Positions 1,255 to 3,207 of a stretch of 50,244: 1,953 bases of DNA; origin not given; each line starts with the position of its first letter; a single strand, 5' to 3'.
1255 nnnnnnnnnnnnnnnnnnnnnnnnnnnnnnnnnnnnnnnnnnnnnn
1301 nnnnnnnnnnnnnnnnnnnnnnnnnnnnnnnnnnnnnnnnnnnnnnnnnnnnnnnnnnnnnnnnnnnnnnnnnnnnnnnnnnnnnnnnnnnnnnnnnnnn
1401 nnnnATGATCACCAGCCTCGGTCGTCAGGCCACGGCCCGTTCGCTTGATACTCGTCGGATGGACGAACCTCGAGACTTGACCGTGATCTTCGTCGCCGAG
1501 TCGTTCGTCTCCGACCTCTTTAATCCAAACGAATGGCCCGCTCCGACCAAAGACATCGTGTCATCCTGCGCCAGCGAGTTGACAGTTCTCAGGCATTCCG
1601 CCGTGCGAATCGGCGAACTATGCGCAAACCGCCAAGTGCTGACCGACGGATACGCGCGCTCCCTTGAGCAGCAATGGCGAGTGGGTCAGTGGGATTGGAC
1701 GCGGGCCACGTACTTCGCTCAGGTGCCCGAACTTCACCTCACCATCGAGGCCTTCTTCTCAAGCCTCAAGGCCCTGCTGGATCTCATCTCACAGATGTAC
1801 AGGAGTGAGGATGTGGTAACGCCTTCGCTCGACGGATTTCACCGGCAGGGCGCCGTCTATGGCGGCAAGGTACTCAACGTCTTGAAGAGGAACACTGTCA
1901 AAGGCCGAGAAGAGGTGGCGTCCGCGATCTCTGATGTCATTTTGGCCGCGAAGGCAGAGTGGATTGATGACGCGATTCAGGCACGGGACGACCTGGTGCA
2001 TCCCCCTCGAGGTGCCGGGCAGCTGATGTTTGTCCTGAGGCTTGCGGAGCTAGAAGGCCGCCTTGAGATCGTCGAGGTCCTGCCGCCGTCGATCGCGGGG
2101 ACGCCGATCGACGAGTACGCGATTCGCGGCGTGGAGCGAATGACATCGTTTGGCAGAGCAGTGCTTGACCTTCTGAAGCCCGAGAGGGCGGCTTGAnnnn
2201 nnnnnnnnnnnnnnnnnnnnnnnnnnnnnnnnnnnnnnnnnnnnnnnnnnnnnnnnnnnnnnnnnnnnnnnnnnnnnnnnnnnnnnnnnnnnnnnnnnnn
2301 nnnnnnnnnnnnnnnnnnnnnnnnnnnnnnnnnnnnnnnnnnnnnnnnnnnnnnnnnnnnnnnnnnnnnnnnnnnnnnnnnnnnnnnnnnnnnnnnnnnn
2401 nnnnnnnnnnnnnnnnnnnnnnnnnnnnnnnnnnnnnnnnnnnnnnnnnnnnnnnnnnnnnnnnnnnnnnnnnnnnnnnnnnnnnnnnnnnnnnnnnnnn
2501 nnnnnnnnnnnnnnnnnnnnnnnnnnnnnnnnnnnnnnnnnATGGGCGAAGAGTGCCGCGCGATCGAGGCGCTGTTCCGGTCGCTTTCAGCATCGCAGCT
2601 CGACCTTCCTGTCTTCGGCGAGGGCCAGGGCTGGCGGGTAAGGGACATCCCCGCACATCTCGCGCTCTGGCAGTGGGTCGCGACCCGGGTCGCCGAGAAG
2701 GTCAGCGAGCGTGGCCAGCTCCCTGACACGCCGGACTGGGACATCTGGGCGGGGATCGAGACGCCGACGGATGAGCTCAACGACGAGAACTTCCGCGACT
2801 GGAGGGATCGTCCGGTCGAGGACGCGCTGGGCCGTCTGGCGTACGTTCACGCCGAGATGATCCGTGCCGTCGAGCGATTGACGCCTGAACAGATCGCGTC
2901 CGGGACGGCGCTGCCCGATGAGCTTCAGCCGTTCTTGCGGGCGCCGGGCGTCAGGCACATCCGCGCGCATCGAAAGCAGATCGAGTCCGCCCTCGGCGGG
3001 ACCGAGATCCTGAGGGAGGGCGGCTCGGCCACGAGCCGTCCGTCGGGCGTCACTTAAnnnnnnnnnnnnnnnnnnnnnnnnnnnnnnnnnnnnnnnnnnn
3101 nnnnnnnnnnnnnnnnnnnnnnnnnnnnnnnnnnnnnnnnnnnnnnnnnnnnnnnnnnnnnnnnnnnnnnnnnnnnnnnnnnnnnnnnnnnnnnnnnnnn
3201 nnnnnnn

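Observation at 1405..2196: Foreign 263-aa orphan gene with an R-x4-H (HEPN-like) motif at the island tip: candidate defence/abortive-infection effector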

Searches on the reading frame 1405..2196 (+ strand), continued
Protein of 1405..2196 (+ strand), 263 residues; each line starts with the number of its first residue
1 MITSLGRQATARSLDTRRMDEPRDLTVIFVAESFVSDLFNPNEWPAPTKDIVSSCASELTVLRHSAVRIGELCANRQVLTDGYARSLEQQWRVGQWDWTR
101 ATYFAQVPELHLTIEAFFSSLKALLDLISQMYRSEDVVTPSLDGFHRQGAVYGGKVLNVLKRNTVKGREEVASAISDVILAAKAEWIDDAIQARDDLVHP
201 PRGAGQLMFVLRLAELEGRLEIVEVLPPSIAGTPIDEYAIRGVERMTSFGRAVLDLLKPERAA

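Call 47: fold_search(model_id=the predicted structure, library=pdb)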
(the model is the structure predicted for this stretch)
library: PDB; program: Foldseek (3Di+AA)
matches with E <= 10: 220; with E <= 0.001: 0
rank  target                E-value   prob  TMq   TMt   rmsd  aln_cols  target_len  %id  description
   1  3o3x                  7.5e-01  0.13  0.23  0.26  17.2       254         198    9  Crystal structure of gp41-5, a single-chain 5-helix-bundle based on HIV gp41 (released 2011-07-27)
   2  7avo_A                8.3e-01  0.18  0.31  0.33  14.0       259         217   11  Structure of marine actinobacteria clade rhodopsin (MacR) in orange form in P1211 space group (released 2022-06-01)
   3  5zo6                  8.3e-01  0.08  0.18  0.24  22.2       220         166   12  Crystal structure of C166, a backbone circularized G-CSF (released 2019-04-17)
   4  3ma9_A                1.0e+00  0.15  0.26  0.30  16.5       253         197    8  Crystal structure of gp41 derived protein complexed with fab 8066 (released 2010-12-01)
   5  8ftx_MODEL_1_A        1.2e+00  0.04  0.17  0.18  25.6       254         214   14  FlgN-FliJ fusion complex (released 2023-07-05)
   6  5jsi_A                1.3e+00  0.23  0.36  0.40  12.2       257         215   10  Structure of membrane protein (released 2017-05-31)
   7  7q37                  1.3e+00  0.13  0.29  0.32  15.9       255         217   12  Crystal structure of proton pump MAR rhodopsin pressurized with krypton (released 2022-04-27)
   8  7c18_D                1.3e+00  0.09  0.18  0.11  11.6       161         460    9  Crystal structure of FumaraseC from Mannheimia succiniciproducens in complex with Fumarate (released 2021-05-05)
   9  7c1c_D                1.3e+00  0.09  0.18  0.11  12.1       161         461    8  Crystal structure of FumaraseC from Mannheimia succiniciproducens (released 2021-05-05)
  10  5jrc_A                1.3e+00  0.06  0.15  0.19  23.0       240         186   13  Crystal structure of NeC3PO in complex with ssRNA. (released 2016-09-28)
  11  7c1c_A                1.5e+00  0.10  0.19  0.12  11.1       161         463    7  Crystal structure of FumaraseC from Mannheimia succiniciproducens (released 2021-05-05)
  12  7bxo_F                1.7e+00  0.28  0.32  0.50   7.1       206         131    9  Crystal structure of the toxin-antitoxin with AMP-PNP (released 2020-09-30)
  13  3mac_A                1.7e+00  0.11  0.26  0.30  19.5       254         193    8  crystal structure of GP41-derived protein complexed with fab 8062 (released 2010-12-08)
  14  8e1j_A                1.7e+00  0.07  0.10  0.08  11.3        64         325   11  Asp1 kinase in complex with 1,5-IP8 (released 2022-11-30)
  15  4yvm_A                1.7e+00  0.04  0.16  0.18  17.5       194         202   15  X-ray structure of Helicobacter pylori CagL-K74 (released 2015-05-13)
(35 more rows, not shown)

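Call 50: search_dna_similar(query=window:1477-2193:+, collection=phages, mode=protein, max_evalue=0.01)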
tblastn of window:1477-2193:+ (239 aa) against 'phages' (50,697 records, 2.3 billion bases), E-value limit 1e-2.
No match.

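Call 51: search_dna_similar(query=window:1477-2193:+, collection=plasmids, mode=protein, max_evalue=0.01)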
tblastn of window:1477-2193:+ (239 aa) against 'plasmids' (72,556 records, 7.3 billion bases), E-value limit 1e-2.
No match.

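Call 76: find_encoding_contigs(protein=P0001, flank=10000, max_places=3)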
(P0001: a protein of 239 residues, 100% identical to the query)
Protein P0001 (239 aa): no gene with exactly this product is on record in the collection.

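Call 77: find_encoding_contigs(protein=P0042, flank=8000, max_places=3)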
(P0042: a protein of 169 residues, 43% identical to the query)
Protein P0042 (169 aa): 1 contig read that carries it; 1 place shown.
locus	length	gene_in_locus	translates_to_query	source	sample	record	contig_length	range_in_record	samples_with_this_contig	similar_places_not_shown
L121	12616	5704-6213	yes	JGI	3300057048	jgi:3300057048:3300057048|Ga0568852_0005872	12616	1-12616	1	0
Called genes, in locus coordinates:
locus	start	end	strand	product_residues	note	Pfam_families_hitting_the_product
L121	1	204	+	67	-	?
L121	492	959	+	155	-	-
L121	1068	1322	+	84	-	PF13711:DUF4160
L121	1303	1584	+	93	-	PF10387:DUF2442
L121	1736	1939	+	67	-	PF07927:HicA_toxin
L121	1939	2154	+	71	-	PF15919:HicB_lk_antitox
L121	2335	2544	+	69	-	-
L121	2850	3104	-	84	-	PF14384:BrnA_antitoxin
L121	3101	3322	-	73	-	PF04365:BrnT_toxin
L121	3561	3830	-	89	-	PF05016:ParE_toxin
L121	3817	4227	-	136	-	PF01402:RHH_1 (faint), PF22180:RH3_dom, PF20605:Antitox_RHH (weak)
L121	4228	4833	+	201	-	-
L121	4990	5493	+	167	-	PF00583:Acetyltransf_1, PF13508:Acetyltransf_7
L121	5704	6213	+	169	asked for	-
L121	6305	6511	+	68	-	-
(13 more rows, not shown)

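Call 78: find_encoding_contigs(protein=P0132, flank=8000, max_places=3)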
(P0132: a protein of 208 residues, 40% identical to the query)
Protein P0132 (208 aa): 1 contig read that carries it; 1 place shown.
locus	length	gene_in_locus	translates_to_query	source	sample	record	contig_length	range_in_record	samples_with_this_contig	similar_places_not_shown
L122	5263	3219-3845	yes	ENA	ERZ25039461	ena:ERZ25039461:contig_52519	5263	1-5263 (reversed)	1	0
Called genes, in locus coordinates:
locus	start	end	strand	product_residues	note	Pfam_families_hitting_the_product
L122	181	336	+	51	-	PF00106:adh_short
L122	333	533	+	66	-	PF00106:adh_short, PF13561:adh_short_C2 (weak)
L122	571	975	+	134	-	PF00106:adh_short, PF13561:adh_short_C2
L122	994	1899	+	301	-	PF08240:ADH_N, PF16912:Glu_dehyd_C (weak), PF00107:ADH_zinc_N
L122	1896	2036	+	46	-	-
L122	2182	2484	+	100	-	PF00248:Aldo_ket_red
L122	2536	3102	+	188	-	PF00248:Aldo_ket_red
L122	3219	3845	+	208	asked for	-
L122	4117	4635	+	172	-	-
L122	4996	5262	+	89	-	?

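Call 83: fold_search(model_id=the predicted structure, library=viral)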
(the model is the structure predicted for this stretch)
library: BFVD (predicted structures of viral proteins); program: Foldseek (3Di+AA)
matches with E <= 10: 162; with E <= 0.001: 0
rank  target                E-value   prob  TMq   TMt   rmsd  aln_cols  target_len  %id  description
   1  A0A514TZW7            1.5e-01  0.21  0.24  0.22  16.6       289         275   12  (no name in the UniProt tables at hand)
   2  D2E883                3.0e-01  0.13  0.18  0.22  15.1       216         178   12  (no name in the UniProt tables at hand)
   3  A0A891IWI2            3.9e-01  0.15  0.28  0.27  13.2       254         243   14  (no name in the UniProt tables at hand)
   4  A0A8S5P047            7.3e-01  0.07  0.15  0.19  19.6       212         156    8  Uncharacterized protein [Myoviridae sp. ctLnO19]
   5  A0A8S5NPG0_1          1.2e+00  0.03  0.16  0.05  22.9       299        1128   15  Crystallin beta/gamma motif-containing protein [Myoviridae sp. ct2th6]
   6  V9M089                1.3e+00  0.06  0.23  0.16  21.8       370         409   10  Uncharacterized protein [Vibrio phage VP4B]
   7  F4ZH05                1.4e+00  0.09  0.30  0.22  16.2       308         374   10  (no name in the UniProt tables at hand)
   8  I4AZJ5                1.4e+00  0.04  0.15  0.17  16.2       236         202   14  (no name in the UniProt tables at hand)
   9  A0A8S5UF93            1.7e+00  0.09  0.23  0.20  18.6       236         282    6  Uncharacterized protein [Myoviridae sp. ctcyQ27]
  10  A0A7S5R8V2            1.7e+00  0.04  0.14  0.09  14.3       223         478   11  (no name in the UniProt tables at hand)
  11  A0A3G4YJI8            1.7e+00  0.03  0.12  0.08  18.3       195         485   11  RNA-directed RNA polymerase L (Fragment) [Lihan tick virus]
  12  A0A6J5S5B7            1.8e+00  0.18  0.34  0.36   8.4       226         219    6  Uncharacterized protein [uncultured Caudovirales phage]
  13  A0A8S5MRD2            1.8e+00  0.04  0.15  0.10  18.0       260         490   10  Minor capsid protein [Siphoviridae sp. ctqED62]
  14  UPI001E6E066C         2.0e+00  0.05  0.21  0.22  23.0       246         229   13  (no name look-up for this kind of identifier)
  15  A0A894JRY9            2.0e+00  0.04  0.14  0.10  18.7       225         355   12  (no name in the UniProt tables at hand)
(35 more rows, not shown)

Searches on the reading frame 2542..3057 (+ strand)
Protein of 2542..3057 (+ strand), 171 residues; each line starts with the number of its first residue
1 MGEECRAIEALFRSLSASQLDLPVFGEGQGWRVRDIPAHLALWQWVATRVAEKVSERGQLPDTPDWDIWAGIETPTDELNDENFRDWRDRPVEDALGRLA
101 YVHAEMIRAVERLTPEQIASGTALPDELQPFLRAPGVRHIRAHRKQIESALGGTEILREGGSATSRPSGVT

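Call 5: search_protein_families(library=pfam, proteins=[window:2542-3057:+], max_evalue=1)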
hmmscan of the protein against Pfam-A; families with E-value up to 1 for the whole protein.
window:2542-3057:+ (171 aa): 4 families
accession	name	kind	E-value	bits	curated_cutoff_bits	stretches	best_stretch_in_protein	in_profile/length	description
PF12867.12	DinB_2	-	5.3e-07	30.6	24.8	1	7-131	8-110/128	DinB superfamily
PF11716.13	MDMPI_N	-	1.5e-06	29.4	24.2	1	3-130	3-120/140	Mycothiol maleylpyruvate isomerase N-terminal domain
PF08020.16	DUF1706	-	0.00022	21.7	24.2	1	7-118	20-128/166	Protein of unknown function (DUF1706)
PF24201.1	DUF7426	-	0.031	15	27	1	16-96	7-72/137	Domain of unknown function (DUF7426)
